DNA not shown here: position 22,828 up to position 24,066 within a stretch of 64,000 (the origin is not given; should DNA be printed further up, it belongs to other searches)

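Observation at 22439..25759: HiPIP–Cys mini-protein–DCC::Coq7 fusion–flavoprotein–UbiG operon: a ubiquinone-modifying hydroxylase packaged with its own electron-transfer partners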

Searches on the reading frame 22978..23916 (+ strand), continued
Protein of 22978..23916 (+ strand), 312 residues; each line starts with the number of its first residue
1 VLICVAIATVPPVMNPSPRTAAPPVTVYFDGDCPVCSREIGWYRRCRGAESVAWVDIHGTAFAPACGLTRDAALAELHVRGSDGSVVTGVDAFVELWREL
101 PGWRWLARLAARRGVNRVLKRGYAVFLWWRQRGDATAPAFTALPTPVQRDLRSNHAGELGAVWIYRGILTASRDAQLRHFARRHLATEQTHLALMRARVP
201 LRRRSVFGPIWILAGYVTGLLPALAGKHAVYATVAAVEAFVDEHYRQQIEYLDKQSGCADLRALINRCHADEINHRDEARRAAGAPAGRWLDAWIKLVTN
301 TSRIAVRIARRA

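Call 12: find_related_loci(query=A1, collection=genome_contigs, flank=7000)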
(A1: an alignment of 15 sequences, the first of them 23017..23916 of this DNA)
Query A1 (299 aa) in genome_contigs; peptide patterns used: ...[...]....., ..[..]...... (x = any residue, [..] = any of these).
599 stretches matched a pattern (row limit reached: there are more); 584 encode a relative of the query (tblastn E <= 1e-3); the best 80 are kept; 80 distinct loci.
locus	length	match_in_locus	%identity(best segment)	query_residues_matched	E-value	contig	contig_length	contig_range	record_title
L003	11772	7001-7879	49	12-295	7e-80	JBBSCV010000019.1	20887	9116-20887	MAG: Burkholderiales bacterium isolate metawrap_la6_49 metawrap_la6_49_K_661677_L_20887_cov_53.4936, whole genome shotgu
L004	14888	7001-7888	50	12-298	2e-79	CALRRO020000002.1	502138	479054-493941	MAG: Chitinophaga pinensis isolate JJ-K1D3-5-6-mx-bin567 genome assembly, contig: JJ-SE19A6-180-C2, whole genome shotgun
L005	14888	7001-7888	49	12-298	5e-78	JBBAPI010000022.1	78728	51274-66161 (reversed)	MAG: Rubrivivax sp. isolate EUL_163 ctg22-EUL_163, whole genome shotgun sequence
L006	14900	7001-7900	48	12-298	2e-77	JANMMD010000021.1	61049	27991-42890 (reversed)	MAG: Betaproteobacteria bacterium isolate OTE_58_metabat_562 OTE_58_k141_745738, whole genome shotgun sequence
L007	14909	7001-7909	49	3-298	3e-77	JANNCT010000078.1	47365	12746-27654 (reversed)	MAG: Polaromonas sp. isolate OTE_78_metabat_150 OTE_78_k141_2302479, whole genome shotgun sequence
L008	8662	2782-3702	47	1-298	6e-76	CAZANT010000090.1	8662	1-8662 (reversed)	MAG TPA_asm: uncultured Burkholderiaceae bacterium isolate binchicken_co214_59 genome assembly, contig: NODE_10333_lengt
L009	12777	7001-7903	49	13-297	4e-76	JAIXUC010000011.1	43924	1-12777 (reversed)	MAG: Comamonadaceae bacterium isolate D1_MAG_00002 pond_D1_MAG_00002_000000000032, whole genome shotgun sequence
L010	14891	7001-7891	48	11-298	7e-76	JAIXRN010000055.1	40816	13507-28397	MAG: Rubrivivax sp. isolate C4_MAG_00063 pond_C4_MAG_00063_000000000012, whole genome shotgun sequence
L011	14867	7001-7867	48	12-298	3e-75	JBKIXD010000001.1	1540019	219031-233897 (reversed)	Hydrogenophaga sp. XSHU_21 1, whole genome shotgun sequence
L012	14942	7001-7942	44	1-297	3e-75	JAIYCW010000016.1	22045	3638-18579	MAG: Burkholderiales bacterium isolate H1_MAG_00013 pond_H1_MAG_00013_000000000056, whole genome shotgun sequence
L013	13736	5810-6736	46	1-298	1e-74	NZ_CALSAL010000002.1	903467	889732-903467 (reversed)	MAG: Polaromonas sp. YR568 isolate JJ-MO2C4-301-2-mx-bin692 JJ-MO2C4-301-C2, whole genome shotgun sequence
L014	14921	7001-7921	51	2-298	1e-74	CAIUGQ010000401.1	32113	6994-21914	MAG: uncultured Burkholderiales bacterium isolate Loclat_bin-06114 genome assembly, contig: bin-06114:401/741, whole gen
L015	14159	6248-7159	52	1-298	7e-75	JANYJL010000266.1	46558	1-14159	MAG: Rhizobacter sp. isolate GL140_3_metabinner_99 GL140_3_k141_82197, whole genome shotgun sequence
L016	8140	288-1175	49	7-297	1e-74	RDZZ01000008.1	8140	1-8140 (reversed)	MAG: Polaromonas sp. isolate PH2015_03U_58_17 PH2015_03U_scaffold_2192, whole genome shotgun sequence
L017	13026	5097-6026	48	3-298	1e-74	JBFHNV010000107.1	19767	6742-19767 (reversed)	MAG: Gammaproteobacteria bacterium isolate Mix_sand08.2021.06.D.37 k141_563040_length_19767_cov_12.2038, whole genome sh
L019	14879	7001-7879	49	12-298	5e-74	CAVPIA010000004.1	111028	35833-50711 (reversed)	MAG: uncultured Gammaproteobacteria bacterium isolate MFD09964.bin.1.93 genome assembly, contig: contig_19886, whole gen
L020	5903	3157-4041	45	5-297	1e-73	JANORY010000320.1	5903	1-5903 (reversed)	MAG: Burkholderiales bacterium isolate VAR_4_concoct_383 VAR_4_k141_36962, whole genome shotgun sequence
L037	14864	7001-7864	48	12-298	1e-72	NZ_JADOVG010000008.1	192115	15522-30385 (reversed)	Polaromonas sp. CG_9.7 Ga0418717_08, whole genome shotgun sequence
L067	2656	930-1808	47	11-298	1e-71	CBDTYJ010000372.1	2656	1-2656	MAG TPA_asm: uncultured Gammaproteobacteria bacterium isolate ERR2431959_maxbin2_4 genome assembly, contig: ERZ23878264.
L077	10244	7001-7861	48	10-298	6e-69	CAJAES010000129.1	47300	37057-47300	MAG: uncultured beta proteobacterium isolate Loc080925-4-5m_bin-0717 genome assembly, contig: bin-0717:129/129, whole ge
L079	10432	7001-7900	45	5-298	3e-69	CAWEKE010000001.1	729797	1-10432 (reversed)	MAG: uncultured Gammaproteobacteria bacterium isolate MFD09779.bin.1.375 genome assembly, contig: contig_11025, whole ge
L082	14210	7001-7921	48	1-298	1e-68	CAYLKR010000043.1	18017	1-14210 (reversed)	MAG TPA_asm: uncultured Methylibium sp. isolate binchicken_co311_172 genome assembly, contig: NODE_5265_length_18017_cov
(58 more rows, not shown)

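Call 26: search_dna_similar(query=window:23017-23916:+, collection=plasmids, mode=protein, max_rows=25)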
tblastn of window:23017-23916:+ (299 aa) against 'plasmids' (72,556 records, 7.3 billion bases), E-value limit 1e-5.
Records with a match: 23; places in all: 23; records where one place covers at least 80% of the query: 0.
Best place of each record, by identity: <60% 23.
By first word of the organism name: Rhizobium 9; Novosphingobium 2; Roseomonas 2; Alisedimentitalea 1; Rhodobacteraceae 1; Microvirga 1; Salipiger 1; Polymorphobacter 1; Sphingomonas 1; Allochromatium 1; and 3 more.
By predicted mobility (MOB-suite, as given by PLSDB): non-mobilizable 20; conjugative 2; mobilizable 1.
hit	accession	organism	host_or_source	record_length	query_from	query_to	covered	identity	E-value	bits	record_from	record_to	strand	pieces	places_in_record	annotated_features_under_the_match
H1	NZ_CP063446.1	Novosphingobium sp. ES2-1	mixed culture,activated sludge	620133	1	119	40%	41.8%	2e-8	62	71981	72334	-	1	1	DUF393 domain-containing protein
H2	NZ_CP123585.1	Alisedimentitalea scapharcae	Anadara broughtonii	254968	12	114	34%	45.6%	9e-14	79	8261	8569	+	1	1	DUF393 domain-containing protein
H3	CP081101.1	Rhodobacteraceae bacterium M382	-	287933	12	114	34%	45.6%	5e-13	77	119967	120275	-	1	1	DUF393 domain-containing protein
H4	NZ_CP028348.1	Novosphingobium sp. THN1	cell culture,surface water of Lake Taihu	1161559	1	119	40%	38.0%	4e-6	56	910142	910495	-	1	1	record has no annotation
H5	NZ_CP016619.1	Microvirga ossetica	Vicia alpestris,cell culture,nodules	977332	13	114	34%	44.1%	5e-12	74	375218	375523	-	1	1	DUF393 domain-containing protein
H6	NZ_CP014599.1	Salipiger sp. CCB-MM3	mangrove soil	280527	12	114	34%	43.7%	1e-13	79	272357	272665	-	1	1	DUF393 domain-containing protein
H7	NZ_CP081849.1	Polymorphobacter megasporae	Megaspora,lichen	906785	2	119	39%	37.5%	3e-6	56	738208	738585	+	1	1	DUF393 domain-containing protein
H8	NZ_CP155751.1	Sphingomonas parapaucimobilis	Chinese cabbage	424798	12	119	36%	39.8%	1e-6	57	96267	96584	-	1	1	DUF393 domain-containing protein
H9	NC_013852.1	Allochromatium vinosum DSM 180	-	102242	3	113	37%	37.5%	2e-9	66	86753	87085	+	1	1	DUF393 domain-containing protein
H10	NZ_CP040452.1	Halomonas sp. PA16-9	-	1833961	4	110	36%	38.9%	1e-10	70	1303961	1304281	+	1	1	none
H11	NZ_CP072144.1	Rhizobium sp. L51/94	Blueberry,cell culture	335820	12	117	35%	38.0%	1e-9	67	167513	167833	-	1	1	DUF393 domain-containing protein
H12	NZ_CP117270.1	Rhizobium rhododendri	Rhododendron sp.,pure bacterial ...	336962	12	117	35%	38.0%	1e-9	67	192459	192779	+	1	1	DUF393 domain-containing protein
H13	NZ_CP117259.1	Rhizobium tumorigenes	Rubus sp.,pure bacterial culture,Aerial ...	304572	12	117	35%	38.0%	1e-9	66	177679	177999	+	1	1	DUF393 domain-containing protein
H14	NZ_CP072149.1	Rhizobium sp. K1/93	Himalayan blackberry,cell culture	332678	12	117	35%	38.0%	1e-9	66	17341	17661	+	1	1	DUF393 domain-containing protein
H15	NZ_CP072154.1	Rhizobium sp. K15/93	Himalayan blackberry,cell culture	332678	12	117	35%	38.0%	1e-9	66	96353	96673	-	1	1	DUF393 domain-containing protein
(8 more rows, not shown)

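Call 27: get_annotated_region(hit=H2, flank=7000)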
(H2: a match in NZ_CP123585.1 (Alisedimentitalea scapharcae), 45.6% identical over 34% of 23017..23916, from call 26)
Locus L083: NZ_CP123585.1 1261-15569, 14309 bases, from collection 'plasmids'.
description: Alisedimentitalea scapharcae strain KCTC 42119 plasmid unnamed4, complete sequence
organism: Alisedimentitalea scapharcae (NCBI taxid 1524259)
taxonomy: Bacteria; Pseudomonadota; Alphaproteobacteria; Rhodobacterales; Paracoccaceae; Alisedimentitalea; Alisedimentitalea scapharcae
host: -; source: Anadara broughtonii; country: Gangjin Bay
typing (MOB-suite, as given by PLSDB): non-mobilizable
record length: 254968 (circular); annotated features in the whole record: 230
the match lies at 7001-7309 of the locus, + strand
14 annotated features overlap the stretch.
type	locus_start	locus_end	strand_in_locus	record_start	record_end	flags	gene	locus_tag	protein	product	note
CDS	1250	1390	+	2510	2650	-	-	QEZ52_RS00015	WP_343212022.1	hypothetical protein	-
CDS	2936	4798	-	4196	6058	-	-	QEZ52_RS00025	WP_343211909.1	AMP-binding protein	-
CDS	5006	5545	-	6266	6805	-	-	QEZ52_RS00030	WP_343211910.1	N-acetyltransferase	-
CDS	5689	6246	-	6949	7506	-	-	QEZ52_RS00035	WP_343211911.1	CIA30 family protein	-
CDS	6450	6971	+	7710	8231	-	-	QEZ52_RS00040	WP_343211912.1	glutathione peroxidase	-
CDS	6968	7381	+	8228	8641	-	-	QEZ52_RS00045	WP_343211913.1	DUF393 domain-containing protein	-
CDS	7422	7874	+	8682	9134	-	-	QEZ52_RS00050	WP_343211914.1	TspO/MBR family protein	-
CDS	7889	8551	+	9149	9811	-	-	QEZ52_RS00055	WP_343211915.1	SDR family NAD(P)-dependent oxidoreductase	-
CDS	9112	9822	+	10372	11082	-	-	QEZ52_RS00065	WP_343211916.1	IS6 family transposase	-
CDS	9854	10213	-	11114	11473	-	-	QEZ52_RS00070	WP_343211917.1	hypothetical protein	-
CDS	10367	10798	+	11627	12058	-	-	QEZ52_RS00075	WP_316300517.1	transposase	-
CDS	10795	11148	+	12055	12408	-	tnpB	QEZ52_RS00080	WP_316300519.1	IS66 family insertion sequence element accessory protein TnpB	-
CDS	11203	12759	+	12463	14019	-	-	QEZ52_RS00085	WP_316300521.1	IS66 family transposase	-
CDS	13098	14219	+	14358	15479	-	-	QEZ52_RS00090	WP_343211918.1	hypothetical protein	-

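Call 28: get_annotated_region(hit=H9, flank=7000)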
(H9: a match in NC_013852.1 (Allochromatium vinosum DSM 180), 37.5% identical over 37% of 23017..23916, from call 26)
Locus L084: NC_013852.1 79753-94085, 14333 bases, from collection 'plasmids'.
description: Allochromatium vinosum DSM 180 plasmid pALVIN01, complete sequence
organism: Allochromatium vinosum DSM 180 (NCBI taxid 572477)
taxonomy: Bacteria; Pseudomonadota; Gammaproteobacteria; Chromatiales; Chromatiaceae; Allochromatium; Allochromatium vinosum; Allochromatium vinosum DSM 180
host: -; source: -; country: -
typing (MOB-suite, as given by PLSDB): non-mobilizable; replicon rep_cluster_1270
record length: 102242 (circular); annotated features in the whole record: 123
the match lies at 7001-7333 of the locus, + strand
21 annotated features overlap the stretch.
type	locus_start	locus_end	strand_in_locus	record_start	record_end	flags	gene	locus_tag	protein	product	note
CDS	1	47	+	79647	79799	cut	-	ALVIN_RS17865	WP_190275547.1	hypothetical protein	-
CDS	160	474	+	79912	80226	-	-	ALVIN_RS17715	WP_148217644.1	hypothetical protein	-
CDS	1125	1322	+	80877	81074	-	-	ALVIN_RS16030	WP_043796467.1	hypothetical protein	-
CDS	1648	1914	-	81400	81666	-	-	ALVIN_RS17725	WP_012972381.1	hypothetical protein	-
CDS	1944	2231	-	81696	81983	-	-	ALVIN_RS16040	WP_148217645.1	hypothetical protein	-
CDS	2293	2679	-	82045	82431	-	-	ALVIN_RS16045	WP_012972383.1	type II toxin-antitoxin system VapC family toxin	-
CDS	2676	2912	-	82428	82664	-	-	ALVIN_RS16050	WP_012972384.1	type II toxin-antitoxin system Phd/YefM family antitoxin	-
CDS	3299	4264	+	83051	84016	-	-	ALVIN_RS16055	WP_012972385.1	DNA-binding protein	-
CDS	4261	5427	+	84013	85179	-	-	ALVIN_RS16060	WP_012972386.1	tyrosine-type recombinase/integrase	GO:0015074 - DNA integration [Evidence IEA]; GO:0006310 - DNA recombination [Evidence IEA]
CDS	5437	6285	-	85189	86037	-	-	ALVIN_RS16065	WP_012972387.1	DNA-binding protein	-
CDS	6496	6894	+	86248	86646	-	-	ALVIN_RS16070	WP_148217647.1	hypothetical protein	-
CDS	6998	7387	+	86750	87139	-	-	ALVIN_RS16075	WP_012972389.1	DUF393 domain-containing protein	-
CDS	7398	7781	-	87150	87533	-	-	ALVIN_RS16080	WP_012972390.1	YchJ family metal-binding protein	-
CDS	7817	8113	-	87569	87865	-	-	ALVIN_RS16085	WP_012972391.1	hypothetical protein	-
CDS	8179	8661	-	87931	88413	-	tsaA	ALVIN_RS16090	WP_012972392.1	tRNA (N6-threonylcarbamoyladenosine(37)-N6)-methyltransferase TrmO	GO:0006400 - tRNA modification [Evidence IEA]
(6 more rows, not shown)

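Call 29: get_annotated_region(hit=H1, flank=7000)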
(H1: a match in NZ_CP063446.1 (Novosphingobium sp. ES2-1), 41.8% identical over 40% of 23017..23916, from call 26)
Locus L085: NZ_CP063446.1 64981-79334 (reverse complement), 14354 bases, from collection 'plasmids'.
description: Novosphingobium sp. ES2-1 plasmid p1, complete sequence
organism: Novosphingobium sp. ES2-1 (NCBI taxid 2780074)
taxonomy: Bacteria; Pseudomonadota; Alphaproteobacteria; Sphingomonadales; Sphingomonadaceae; Novosphingobium; Novosphingobium sp. ES2-1
host: -; source: mixed culture,activated sludge; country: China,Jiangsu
typing (MOB-suite, as given by PLSDB): non-mobilizable
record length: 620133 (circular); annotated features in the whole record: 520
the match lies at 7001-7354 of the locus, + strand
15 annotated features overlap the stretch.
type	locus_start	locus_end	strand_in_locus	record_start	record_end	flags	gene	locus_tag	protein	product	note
CDS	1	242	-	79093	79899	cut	fdhD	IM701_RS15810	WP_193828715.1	formate dehydrogenase accessory sulfurtransferase FdhD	GO:0009061 - anaerobic respiration [Evidence IEA]; GO:0015942 - formate metabolic process [Evidence IEA]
CDS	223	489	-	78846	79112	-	-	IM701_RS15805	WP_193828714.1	formate dehydrogenase subunit delta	-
CDS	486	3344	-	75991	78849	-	fdhF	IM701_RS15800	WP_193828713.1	formate dehydrogenase subunit alpha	GO:0015942 - formate metabolic process [Evidence IEA]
CDS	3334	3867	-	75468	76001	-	-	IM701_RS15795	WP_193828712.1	molybdenum cofactor guanylyltransferase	-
CDS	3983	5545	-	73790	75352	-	-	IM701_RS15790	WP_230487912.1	NADH-ubiquinone oxidoreductase-F iron-sulfur binding region domain-containing protein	-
CDS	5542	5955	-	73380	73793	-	-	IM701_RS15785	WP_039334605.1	NAD(P)H-dependent oxidoreductase subunit E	-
CDS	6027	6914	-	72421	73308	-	-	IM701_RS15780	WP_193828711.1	LysR family transcriptional regulator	GO:0006355 - regulation of DNA-templated transcription [Evidence IEA]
CDS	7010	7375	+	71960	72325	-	-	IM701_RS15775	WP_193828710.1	DUF393 domain-containing protein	-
CDS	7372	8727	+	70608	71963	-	-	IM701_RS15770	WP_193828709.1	AarF/ABC1/UbiB kinase family protein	GO:0016310 - phosphorylation [Evidence IEA]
CDS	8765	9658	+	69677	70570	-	-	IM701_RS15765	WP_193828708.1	iron-containing redox enzyme family protein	-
CDS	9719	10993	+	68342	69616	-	ribB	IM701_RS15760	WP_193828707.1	3,4-dihydroxy-2-butanone-4-phosphate synthase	-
CDS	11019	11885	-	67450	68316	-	-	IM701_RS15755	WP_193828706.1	MaoC family dehydratase N-terminal domain-containing protein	-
CDS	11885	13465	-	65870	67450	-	-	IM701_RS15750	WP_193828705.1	acyl-CoA dehydrogenase family protein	-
CDS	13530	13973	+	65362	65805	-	-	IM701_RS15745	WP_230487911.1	MarR family transcriptional regulator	GO:0006355 - regulation of DNA-templated transcription [Evidence IEA]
CDS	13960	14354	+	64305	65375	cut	-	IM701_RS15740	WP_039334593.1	HlyD family secretion protein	GO:0055085 - transmembrane transport [Evidence IEA]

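Call 36: find_encoding_contigs(protein=P0001, flank=5000, max_places=2)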
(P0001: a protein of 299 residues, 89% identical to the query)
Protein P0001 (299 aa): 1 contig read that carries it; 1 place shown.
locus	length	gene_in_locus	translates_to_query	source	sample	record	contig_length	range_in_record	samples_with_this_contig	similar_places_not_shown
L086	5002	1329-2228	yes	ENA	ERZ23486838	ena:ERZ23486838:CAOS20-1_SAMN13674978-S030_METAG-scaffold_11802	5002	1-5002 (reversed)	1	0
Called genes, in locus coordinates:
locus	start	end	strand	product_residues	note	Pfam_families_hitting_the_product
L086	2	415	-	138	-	?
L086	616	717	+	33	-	-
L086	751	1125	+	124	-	-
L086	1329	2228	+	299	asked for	PF04134:DCC1-like, PF03232:COQ7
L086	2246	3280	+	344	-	PF01266:DAO, PF01593:Amino_oxidase, PF07992:Pyr_redox_2 (weak), PF13450:NAD_binding_8, PF01593:Amino_oxidase (weak)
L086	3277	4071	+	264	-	PF13489:Methyltransf_23, PF05401:NodS (weak), PF06325:PrmA (weak), PF02353:CMAS, PF08241:Methyltransf_11, PF08242:Methyltransf_12, PF13649:Methyltransf_25, PF13847:Methyltransf_31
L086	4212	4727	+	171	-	PF02469:Fasciclin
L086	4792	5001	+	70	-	?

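Call 37: find_encoding_contigs(protein=P0003, flank=8000, max_places=2)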
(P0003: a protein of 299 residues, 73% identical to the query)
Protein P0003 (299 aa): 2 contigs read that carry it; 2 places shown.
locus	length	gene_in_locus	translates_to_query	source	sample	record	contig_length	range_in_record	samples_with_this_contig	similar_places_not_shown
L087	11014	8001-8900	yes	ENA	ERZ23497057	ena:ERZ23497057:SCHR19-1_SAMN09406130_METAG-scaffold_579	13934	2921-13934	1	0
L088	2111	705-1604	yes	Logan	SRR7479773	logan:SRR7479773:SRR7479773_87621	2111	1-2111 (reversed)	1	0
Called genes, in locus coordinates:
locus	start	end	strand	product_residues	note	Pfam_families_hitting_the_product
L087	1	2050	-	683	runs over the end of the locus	-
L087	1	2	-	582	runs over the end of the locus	-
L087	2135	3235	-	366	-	PF01370:Epimerase (faint)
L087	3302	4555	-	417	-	PF01266:DAO (faint), PF01494:FAD_binding_3 (faint), PF22607:FAD_binding-like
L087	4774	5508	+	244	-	PF00106:adh_short, PF13561:adh_short_C2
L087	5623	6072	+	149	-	PF01243:PNPOx_N (weak)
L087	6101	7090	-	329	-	PF00376:MerR, PF13411:MerR_1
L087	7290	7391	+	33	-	-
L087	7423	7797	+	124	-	-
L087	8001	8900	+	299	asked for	PF04134:DCC1-like, PF03232:COQ7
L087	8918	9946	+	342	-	PF00890:FAD_binding_2 (faint), PF01266:DAO (weak), PF01593:Amino_oxidase (weak), PF07992:Pyr_redox_2 (weak), PF12831:FAD_oxidored (weak), PF13450:NAD_binding_8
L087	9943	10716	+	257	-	-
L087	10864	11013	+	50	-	?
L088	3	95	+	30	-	?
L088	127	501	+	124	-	-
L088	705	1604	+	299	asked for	PF04134:DCC1-like, PF03232:COQ7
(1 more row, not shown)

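Call 38: find_encoding_contigs(protein=P0005, flank=5000, max_places=2)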
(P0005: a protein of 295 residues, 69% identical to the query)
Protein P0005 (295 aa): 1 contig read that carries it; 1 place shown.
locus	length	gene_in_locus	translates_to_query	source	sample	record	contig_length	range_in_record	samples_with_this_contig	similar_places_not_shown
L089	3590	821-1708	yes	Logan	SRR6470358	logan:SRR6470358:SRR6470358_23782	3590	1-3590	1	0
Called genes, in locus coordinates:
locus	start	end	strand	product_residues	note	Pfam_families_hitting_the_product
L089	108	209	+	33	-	-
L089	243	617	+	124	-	PF01355:HIPIP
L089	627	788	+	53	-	-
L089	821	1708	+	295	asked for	PF04134:DCC1-like, PF03232:COQ7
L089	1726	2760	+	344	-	PF01266:DAO (weak), PF01593:Amino_oxidase (weak), PF07992:Pyr_redox_2 (weak), PF13450:NAD_binding_8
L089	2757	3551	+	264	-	PF13489:Methyltransf_23, PF06325:PrmA (weak), PF02353:CMAS, PF08241:Methyltransf_11, PF08242:Methyltransf_12, PF13649:Methyltransf_25, PF13847:Methyltransf_31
